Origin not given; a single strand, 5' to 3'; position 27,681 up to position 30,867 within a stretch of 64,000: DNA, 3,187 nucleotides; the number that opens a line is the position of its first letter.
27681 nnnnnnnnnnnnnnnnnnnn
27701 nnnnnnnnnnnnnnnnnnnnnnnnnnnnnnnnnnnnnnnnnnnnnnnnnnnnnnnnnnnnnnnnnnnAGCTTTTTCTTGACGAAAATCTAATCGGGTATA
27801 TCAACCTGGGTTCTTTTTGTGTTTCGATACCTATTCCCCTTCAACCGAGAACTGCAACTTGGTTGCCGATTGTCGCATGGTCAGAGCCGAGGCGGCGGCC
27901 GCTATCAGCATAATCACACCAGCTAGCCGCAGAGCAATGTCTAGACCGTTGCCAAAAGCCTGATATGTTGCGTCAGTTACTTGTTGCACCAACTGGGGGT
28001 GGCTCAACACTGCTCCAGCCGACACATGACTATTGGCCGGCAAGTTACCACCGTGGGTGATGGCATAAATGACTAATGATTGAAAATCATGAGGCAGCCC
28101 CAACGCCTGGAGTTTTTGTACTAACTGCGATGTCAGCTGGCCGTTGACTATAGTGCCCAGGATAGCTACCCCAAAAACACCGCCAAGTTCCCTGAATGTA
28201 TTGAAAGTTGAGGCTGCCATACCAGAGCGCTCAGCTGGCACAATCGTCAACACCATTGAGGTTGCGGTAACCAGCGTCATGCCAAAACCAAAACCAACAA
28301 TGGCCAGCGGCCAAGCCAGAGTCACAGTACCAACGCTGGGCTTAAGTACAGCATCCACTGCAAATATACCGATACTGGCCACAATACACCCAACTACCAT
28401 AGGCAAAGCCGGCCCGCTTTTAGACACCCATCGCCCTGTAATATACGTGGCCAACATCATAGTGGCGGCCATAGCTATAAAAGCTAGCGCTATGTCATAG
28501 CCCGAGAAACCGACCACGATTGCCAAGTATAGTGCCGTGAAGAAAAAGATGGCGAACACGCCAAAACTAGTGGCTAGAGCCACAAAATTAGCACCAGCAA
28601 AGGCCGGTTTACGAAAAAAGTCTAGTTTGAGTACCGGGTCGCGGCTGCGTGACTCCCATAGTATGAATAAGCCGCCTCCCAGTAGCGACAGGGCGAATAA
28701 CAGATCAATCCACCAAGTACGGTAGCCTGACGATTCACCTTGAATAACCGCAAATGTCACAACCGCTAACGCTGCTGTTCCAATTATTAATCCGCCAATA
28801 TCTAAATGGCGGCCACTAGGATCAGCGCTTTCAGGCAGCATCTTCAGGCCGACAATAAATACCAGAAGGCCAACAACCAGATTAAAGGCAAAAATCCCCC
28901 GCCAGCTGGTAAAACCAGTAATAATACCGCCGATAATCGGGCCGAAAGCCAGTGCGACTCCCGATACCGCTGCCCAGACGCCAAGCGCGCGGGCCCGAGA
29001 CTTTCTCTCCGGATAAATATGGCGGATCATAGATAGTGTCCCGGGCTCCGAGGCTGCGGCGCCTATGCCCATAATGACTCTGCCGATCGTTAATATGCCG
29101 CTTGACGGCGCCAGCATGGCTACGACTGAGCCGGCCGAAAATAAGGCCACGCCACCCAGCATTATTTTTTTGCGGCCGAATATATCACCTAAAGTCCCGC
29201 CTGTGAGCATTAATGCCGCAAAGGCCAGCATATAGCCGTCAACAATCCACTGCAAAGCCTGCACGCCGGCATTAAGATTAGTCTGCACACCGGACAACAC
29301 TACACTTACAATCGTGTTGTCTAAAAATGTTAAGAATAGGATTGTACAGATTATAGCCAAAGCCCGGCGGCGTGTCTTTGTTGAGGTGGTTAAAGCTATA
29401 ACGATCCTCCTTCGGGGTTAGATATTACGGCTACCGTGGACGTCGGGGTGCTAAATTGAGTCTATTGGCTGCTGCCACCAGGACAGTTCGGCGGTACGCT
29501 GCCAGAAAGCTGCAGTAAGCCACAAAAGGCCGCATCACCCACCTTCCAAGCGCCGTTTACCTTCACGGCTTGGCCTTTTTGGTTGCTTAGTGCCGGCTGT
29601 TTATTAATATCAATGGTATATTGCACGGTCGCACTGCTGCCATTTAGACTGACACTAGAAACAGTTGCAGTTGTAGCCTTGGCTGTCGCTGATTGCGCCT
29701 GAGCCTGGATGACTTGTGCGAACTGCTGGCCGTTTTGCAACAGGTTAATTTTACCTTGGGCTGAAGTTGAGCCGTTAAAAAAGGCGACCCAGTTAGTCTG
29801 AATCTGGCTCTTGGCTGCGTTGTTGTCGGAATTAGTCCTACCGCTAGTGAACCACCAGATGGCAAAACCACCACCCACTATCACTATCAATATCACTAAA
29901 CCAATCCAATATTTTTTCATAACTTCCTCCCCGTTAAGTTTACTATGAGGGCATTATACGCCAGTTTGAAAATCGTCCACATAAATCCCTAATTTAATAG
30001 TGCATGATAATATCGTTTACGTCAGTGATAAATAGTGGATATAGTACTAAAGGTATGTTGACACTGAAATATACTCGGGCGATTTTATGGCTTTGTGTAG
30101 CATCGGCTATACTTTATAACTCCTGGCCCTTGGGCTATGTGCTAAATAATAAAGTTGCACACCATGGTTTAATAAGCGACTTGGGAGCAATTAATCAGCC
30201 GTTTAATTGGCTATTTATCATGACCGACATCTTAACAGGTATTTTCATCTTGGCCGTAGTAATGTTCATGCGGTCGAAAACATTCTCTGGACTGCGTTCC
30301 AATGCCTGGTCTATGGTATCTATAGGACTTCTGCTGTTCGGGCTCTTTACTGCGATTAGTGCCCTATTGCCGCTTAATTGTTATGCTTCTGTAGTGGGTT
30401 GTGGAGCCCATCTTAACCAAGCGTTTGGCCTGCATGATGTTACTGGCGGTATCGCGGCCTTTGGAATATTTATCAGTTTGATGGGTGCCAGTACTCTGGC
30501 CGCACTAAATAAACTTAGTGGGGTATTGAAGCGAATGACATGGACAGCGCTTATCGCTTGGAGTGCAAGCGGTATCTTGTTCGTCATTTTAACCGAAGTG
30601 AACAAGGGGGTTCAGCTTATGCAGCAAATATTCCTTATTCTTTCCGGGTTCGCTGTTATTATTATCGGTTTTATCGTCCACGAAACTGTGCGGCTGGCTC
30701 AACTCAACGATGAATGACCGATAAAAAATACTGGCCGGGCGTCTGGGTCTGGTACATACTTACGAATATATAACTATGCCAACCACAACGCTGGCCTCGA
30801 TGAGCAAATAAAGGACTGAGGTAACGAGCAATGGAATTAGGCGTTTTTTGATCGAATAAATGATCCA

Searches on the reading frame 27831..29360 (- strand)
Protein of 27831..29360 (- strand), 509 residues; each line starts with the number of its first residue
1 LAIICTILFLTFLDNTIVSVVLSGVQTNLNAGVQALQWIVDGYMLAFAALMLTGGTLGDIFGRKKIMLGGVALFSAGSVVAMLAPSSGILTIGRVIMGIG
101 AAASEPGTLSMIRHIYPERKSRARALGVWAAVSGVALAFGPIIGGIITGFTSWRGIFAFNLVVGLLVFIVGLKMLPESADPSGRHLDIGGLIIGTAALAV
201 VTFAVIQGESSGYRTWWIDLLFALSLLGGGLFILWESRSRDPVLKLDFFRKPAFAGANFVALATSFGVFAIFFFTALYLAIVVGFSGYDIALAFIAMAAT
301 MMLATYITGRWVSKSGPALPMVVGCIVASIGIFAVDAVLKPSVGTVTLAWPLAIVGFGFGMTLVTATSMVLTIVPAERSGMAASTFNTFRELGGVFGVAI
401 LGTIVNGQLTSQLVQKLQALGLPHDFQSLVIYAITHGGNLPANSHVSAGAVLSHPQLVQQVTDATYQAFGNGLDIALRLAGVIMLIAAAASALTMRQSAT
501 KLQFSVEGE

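Call 54: search_protein_families(library=pfam, proteins=[window:27831-29360:-], max_evalue=0.00001)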
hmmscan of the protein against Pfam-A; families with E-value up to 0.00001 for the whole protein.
window:27831-29360:- (509 aa): 2 families
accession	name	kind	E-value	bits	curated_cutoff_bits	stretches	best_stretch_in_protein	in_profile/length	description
PF07690.21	MFS_1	-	2.4e-52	178.4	33.4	1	5-397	2-346/347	Major Facilitator Superfamily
PF00083.30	Sugar_tr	-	1.2e-09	38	22.3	1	36-178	48-194/452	Sugar (and other) transporter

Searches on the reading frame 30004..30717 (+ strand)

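Call 54: search_protein_families(library=pfam, proteins=[window:30004-30717:+], max_evalue=0.00001)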
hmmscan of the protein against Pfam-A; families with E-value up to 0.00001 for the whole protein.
window:30004-30717:+ (237 aa): 1 family
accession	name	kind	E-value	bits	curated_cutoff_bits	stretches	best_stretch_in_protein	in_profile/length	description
PF06197.19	DUF998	-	2e-12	47.6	30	1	32-220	2-180/184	Protein of unknown function (DUF998)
